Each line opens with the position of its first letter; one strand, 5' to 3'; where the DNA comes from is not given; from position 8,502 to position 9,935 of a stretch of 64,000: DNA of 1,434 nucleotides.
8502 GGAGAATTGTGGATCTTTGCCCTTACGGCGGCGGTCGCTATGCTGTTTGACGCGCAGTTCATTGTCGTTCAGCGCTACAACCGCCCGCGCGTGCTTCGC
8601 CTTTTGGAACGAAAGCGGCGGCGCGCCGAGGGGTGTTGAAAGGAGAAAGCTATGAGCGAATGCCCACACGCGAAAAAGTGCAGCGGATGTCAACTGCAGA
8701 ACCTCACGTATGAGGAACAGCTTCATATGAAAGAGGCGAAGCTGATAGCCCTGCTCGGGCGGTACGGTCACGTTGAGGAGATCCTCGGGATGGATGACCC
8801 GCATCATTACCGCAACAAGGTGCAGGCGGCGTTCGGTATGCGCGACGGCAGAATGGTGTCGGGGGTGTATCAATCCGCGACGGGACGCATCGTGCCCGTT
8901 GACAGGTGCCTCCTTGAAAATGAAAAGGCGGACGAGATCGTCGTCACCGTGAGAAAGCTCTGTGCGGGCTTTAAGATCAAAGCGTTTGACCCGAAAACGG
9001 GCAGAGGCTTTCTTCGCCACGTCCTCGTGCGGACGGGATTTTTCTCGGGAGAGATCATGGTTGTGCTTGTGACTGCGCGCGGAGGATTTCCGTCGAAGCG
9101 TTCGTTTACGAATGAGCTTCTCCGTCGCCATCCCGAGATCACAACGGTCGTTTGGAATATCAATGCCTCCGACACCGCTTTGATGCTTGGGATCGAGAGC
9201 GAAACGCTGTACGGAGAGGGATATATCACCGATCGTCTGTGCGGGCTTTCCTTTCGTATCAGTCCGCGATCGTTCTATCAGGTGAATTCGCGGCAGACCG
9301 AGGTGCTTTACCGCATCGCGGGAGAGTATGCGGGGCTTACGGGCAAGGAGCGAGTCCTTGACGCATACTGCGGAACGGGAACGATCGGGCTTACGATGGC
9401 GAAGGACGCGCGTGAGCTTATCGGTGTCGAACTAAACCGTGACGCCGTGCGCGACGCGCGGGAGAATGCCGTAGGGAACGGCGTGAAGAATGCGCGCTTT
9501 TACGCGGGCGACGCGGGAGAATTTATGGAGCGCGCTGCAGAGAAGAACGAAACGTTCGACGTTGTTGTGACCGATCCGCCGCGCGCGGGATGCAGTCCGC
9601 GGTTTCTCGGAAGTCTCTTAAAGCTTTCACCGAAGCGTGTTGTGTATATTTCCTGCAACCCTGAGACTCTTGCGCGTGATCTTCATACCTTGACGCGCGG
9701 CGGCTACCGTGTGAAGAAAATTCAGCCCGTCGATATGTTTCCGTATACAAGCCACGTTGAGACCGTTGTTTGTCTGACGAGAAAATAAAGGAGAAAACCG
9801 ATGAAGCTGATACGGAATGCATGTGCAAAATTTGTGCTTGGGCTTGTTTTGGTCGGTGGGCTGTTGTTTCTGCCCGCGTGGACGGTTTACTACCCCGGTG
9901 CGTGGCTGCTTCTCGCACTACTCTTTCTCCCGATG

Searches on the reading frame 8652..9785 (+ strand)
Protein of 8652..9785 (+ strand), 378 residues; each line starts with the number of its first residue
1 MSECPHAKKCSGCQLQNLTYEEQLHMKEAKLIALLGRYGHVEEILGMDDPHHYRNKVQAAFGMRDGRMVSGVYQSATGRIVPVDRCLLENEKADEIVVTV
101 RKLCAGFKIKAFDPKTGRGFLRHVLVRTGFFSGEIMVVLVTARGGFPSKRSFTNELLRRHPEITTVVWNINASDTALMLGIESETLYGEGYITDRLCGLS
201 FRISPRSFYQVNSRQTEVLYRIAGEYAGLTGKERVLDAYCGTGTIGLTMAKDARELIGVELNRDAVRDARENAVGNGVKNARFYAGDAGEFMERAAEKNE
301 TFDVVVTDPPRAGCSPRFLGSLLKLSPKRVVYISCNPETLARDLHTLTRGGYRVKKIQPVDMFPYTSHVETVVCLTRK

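Call 84: search_protein_families(library=pfam, proteins=[window:8652-9785:+], max_evalue=0.001)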
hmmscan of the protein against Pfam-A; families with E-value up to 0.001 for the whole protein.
window:8652-9785:+ (378 aa): 13 families
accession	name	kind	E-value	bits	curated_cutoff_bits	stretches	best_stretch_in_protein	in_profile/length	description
PF05958.17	tRNA_U5-meth_tr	-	1.2e-23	84.1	23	1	20-378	2-357/357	tRNA (Uracil-5-)-methyltransferase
PF13847.12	Methyltransf_31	-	2.7e-15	56.7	27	1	231-339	3-114/145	Methyltransferase domain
PF03602.21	Cons_hypoth95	-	1.9e-10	41.1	24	1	230-313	40-125/182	Conserved hypothetical protein 95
PF13649.12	Methyltransf_25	-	2e-09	38.5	27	1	235-307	1-70/97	Methyltransferase domain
PF05175.20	MTS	-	4.1e-09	36.7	23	1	232-310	32-107/170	Methyltransferase small domain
PF09445.16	Methyltransf_15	-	1.8e-07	31.3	22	1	233-315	2-85/165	RNA cap guanine-N2 methyltransferase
PF01170.24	UPF0020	-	2.8e-06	27.6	22.3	1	227-310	24-130/197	RMKL-like, methyltransferase domain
PF06325.19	PrmA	-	4.3e-05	23.6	22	1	231-307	161-232/296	Ribosomal protein L11 methyltransferase (PrmA)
PF02475.24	TRM5-TYW2_MTfase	-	0.00025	21.5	28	1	231-308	36-111/164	TRM5/TYW2 methyltransferase domain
PF01555.25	N6_N4_Mtase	-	0.0003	21.2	26.7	1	235-270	185-220/221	DNA methylase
PF08242.18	Methyltransf_12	-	0.00038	21.6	30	1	236-306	1-70/98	Methyltransferase domain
PF02390.23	Methyltransf_4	-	0.00039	20.4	24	1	235-306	5-78/173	Putative methyltransferase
PF08241.18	Methyltransf_11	-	0.00052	21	21.2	0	236-306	1-65/95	Methyltransferase domain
